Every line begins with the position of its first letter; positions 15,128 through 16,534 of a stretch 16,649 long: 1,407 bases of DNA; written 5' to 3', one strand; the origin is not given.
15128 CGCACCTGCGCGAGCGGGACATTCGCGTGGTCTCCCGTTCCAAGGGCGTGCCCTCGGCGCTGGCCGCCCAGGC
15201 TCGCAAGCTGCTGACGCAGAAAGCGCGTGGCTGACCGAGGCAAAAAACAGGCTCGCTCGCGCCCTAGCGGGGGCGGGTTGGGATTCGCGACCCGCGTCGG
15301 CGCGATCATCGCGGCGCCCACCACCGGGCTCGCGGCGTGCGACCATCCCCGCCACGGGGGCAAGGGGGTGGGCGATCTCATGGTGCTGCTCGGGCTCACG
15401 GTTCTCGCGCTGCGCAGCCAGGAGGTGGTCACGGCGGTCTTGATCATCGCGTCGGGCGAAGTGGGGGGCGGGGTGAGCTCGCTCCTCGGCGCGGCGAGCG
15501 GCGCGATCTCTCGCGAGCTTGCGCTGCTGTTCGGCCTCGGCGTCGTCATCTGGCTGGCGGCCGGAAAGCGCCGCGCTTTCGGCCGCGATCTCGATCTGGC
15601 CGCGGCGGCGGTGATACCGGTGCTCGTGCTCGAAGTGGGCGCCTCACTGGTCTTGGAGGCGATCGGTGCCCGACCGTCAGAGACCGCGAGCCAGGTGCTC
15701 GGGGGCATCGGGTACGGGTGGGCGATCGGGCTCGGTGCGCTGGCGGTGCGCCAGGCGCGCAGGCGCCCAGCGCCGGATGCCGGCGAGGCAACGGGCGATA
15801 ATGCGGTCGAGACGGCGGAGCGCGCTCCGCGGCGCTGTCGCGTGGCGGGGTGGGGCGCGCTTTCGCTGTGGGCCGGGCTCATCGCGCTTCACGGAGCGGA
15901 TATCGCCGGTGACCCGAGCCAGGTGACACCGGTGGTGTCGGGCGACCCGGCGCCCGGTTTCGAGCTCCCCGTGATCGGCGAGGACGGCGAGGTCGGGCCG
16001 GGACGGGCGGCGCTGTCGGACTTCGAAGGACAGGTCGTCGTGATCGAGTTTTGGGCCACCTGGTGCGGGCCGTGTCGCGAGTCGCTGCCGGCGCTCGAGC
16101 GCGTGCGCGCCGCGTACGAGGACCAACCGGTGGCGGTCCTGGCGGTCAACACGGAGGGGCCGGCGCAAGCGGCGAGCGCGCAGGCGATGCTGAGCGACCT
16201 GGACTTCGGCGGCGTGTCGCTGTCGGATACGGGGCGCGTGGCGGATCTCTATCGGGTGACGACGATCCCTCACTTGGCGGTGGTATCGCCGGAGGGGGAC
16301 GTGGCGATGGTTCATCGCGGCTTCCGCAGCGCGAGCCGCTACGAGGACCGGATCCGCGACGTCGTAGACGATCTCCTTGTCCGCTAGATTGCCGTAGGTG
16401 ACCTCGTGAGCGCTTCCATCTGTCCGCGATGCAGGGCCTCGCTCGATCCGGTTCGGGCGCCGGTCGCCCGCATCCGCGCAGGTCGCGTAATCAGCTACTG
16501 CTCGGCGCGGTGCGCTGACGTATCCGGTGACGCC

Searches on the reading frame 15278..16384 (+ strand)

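Call 28: search_protein_families(library=pfam, proteins=[window:15278-16384:+], max_evalue=0.001)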
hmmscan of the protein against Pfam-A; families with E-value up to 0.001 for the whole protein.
window:15278-16384:+ (369 aa): 4 families
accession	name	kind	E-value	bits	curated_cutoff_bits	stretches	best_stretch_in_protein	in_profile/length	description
PF00578.27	AhpC-TSA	-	9.1e-17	61.6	26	1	222-343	2-122/124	AhpC/TSA family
PF08534.16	Redoxin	-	2.8e-13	50.3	26.6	1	221-351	2-137/148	Redoxin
PF00085.26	Thioredoxin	-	2.8e-10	40.6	23.5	1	251-299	18-65/103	Thioredoxin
PF13905.12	Thioredoxin_8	-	1.1e-07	32.5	27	1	251-342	1-94/94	Thioredoxin-like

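Call 46: search_protein_families(library=ncbifam, proteins=[window:15278-16384:+], max_evalue=0.001)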
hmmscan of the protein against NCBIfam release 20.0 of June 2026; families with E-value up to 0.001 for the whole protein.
window:15278-16384:+ (369 aa): 12 families
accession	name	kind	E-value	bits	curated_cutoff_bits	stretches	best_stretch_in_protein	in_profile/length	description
NF002854.0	PRK03147.1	subfamily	1.8e-19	70.3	170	1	220-361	37-171/176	thiol-disulfide oxidoreductase ResA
NF047696.1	ThlDiSintTplARhiz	equivalog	5.1e-15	55.8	230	1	244-307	90-152/219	thiol:disulfide interchange protein TlpA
TIGR01068.1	thioredoxin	equivalog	1.9e-12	47.2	96.8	1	252-301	15-63/101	thioredoxin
NF041202.1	StoA_CxxC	exception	5.8e-11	42.5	210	1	250-347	51-149/163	endospore biogenesis thiol-disulfide oxidoreductase StoA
TIGR00385.1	dsbE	subfamily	3.2e-08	33.4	123.15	1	212-361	27-169/173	DsbE family thiol:disulfide interchange protein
NF008229.0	PRK10996.1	equivalog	5.6e-08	32.6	125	1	252-300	53-100/141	thioredoxin TrxC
TIGR01126.1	pdi_dom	equivalog_domain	1.2e-06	28.7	107.2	1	251-297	14-62/105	protein disulfide-isomerase domain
NF041054.1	WAxxUGC_long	equivalog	3.7e-06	26.5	300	1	243-299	96-153/354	ResA-like WAxxUGC motif-containing protein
NF011941.0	PRK15412.1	equivalog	2.4e-05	23.9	359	1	210-363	30-176/185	thiol:disulfide interchange protein DsbE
NF047697.1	ThioredTrxAClost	equivalog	2.5e-05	24.4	140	1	252-305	18-70/105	thioredoxin TrxA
NF006898.0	PRK09381.1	equivalog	3.6e-05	24.1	138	1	253-290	23-61/109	thioredoxin TrxA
NF010625.0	PRK14018.1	equivalog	0.0002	20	522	1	253-365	58-175/521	bifunctional peptide-methionine (S)-S-oxide reductase MsrA/peptide-methionine (R)-S-oxide reductase MsrB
